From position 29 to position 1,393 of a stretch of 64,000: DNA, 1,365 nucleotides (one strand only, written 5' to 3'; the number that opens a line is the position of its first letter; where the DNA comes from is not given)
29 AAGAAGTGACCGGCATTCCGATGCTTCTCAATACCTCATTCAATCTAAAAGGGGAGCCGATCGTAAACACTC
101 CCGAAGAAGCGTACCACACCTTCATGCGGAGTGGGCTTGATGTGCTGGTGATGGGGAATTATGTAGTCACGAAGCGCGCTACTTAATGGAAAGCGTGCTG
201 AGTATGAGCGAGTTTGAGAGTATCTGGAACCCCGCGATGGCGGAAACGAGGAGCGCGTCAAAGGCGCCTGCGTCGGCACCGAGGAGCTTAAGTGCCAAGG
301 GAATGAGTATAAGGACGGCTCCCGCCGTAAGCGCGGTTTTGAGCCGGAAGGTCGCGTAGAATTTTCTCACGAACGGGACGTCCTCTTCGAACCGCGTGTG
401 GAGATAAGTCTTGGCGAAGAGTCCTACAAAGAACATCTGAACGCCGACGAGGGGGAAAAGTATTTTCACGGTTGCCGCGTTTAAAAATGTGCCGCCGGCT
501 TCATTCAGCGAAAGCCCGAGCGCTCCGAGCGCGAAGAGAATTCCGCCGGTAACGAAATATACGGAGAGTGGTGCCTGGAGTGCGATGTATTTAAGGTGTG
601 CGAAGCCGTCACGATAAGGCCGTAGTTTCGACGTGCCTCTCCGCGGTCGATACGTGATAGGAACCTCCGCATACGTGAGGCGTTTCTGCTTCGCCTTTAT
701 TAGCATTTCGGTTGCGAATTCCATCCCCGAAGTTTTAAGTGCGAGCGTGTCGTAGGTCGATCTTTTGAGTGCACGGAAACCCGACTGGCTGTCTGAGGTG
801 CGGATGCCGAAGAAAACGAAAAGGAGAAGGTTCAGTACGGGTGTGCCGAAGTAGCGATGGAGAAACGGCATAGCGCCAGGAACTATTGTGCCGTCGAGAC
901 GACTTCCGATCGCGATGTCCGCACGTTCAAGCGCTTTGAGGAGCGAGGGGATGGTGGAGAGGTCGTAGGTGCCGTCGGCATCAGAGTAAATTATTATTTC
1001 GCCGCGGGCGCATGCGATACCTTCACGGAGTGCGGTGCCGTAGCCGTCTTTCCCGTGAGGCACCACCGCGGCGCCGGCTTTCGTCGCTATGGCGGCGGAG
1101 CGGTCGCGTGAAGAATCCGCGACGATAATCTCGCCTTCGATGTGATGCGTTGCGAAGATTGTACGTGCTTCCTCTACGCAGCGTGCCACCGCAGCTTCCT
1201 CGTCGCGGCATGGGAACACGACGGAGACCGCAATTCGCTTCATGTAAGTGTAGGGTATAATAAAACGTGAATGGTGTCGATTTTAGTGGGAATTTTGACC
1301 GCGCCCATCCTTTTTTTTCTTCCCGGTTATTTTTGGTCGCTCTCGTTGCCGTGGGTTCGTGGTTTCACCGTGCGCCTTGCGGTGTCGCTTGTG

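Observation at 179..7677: Protein-glycosylation-like locus: GT2 polyprenyl-P-sugar synthase and GT-C membrane transferase upstream of a 1200-aa FN3-rich, sequon-rich surface protein bracketed by two degenerate CuA-type cupredoxin paralogs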

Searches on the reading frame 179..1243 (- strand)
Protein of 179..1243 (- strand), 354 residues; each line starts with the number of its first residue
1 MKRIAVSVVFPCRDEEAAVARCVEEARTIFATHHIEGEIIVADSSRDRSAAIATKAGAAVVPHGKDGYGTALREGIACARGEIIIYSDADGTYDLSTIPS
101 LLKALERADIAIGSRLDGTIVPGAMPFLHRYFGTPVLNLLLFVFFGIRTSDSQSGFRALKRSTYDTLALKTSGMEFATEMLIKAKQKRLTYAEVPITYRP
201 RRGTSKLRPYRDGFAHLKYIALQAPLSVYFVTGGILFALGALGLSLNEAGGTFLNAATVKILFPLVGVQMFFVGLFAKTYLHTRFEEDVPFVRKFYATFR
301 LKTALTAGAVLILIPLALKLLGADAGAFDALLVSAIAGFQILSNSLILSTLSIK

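Call 3: search_protein_families(library=pfam, proteins=[window:179-1243:-], max_evalue=0.01)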
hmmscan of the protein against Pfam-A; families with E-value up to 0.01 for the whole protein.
window:179-1243:- (354 aa): 2 families
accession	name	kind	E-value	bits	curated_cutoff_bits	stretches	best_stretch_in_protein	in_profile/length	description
PF00535.33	Glycos_transf_2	-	9.4e-20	71.6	23.3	1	7-165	1-165/168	Glycosyl transferase family 2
PF13194.11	DUF4010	-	0.0054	16.9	30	1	227-339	52-163/210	Domain of unknown function (DUF4010)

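Call 4: search_protein_families(library=ncbifam, proteins=[window:179-1243:-], max_evalue=0.01)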
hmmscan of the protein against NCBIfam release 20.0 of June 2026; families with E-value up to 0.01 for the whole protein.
window:179-1243:- (354 aa): 12 families
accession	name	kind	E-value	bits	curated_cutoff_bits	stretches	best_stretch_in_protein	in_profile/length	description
TIGR04182.1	glyco_TIGR04182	equivalog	3.1e-36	125.3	325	1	6-282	2-284/293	S-layer glycoprotein N-glycosyltransferase AglJ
NF041391.1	DPhHxTase_Halo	equivalog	2e-28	98.8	375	1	14-219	5-204/213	dolichyl-phosphate hexose transferase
NF058614.1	PPMAGASynPpgS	equivalog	4.3e-18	65.5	370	1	6-197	2-195/226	polyprenyl-phospho-N-acetylgalactosaminyl synthase PpgS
NF010496.0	PRK13915.1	equivalog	5.5e-13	48.7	262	1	4-92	31-128/307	glucosyl-3-phosphoglycerate synthase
TIGR04283.1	glyco_like_mftF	equivalog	1.6e-08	34.4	182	1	6-111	1-103/221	TIGR04283 family arsenosugar biosynthesis glycosyltransferase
TIGR03965.1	mycofact_glyco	equivalog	7.7e-07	28.3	280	1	5-111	75-185/467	mycofactocin biosynthesis glycosyltransferase MftF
TIGR03937.1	PgaC_IcaA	equivalog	5.3e-05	22.4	422.3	1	5-107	46-152/407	poly-beta-1,6-N-acetyl-D-glucosamine synthase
NF007986.1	PRK10714.1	equivalog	6.9e-05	22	529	1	5-167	7-172/316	undecaprenyl-phosphate 4-deoxy-4-formamido-L-arabinose transferase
NF053846.1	glyco_with_XrtP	equivalog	0.00014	20.6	520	1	9-55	46-89/440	XrtP-associated glycosyltransferase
NF007482.0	PRK10073.1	equivalog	0.0041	16.2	423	1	5-105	7-110/334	glycosyltransferase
NF041865.1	EpsU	equivalog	0.0059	15.7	700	1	5-77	40-115/394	exopolysaccharide biosynthesis GT2 family glycosyltransferase EpsU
NF041875.1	EPS_EpsD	equivalog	0.0074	15.7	370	0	6-94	1-93/325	exopolysaccharide biosynthesis glycosyltransferase EpsD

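Call 56: search_solved_structures(query=window:179-1243:-, max_evalue=0.001, show_alignments=1)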
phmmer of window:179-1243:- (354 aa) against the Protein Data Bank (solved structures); distinct sequences matched with E-value up to 0.001: 3.
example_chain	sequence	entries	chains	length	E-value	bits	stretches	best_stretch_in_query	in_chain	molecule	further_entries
5mlz_A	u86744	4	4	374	6.6e-13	51.9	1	5-271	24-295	Dolichol monophosphate mannose synthase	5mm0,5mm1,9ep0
9bhc_C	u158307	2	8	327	2.1e-05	27.2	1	6-277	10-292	Undecaprenyl-phosphate 4-deoxy-4-formamido-L-arabinose transferase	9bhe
8vxh_A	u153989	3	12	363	2.9e-05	26.7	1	6-277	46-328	Undecaprenyl-phosphate 4-deoxy-4-formamido-L-arabinose transferase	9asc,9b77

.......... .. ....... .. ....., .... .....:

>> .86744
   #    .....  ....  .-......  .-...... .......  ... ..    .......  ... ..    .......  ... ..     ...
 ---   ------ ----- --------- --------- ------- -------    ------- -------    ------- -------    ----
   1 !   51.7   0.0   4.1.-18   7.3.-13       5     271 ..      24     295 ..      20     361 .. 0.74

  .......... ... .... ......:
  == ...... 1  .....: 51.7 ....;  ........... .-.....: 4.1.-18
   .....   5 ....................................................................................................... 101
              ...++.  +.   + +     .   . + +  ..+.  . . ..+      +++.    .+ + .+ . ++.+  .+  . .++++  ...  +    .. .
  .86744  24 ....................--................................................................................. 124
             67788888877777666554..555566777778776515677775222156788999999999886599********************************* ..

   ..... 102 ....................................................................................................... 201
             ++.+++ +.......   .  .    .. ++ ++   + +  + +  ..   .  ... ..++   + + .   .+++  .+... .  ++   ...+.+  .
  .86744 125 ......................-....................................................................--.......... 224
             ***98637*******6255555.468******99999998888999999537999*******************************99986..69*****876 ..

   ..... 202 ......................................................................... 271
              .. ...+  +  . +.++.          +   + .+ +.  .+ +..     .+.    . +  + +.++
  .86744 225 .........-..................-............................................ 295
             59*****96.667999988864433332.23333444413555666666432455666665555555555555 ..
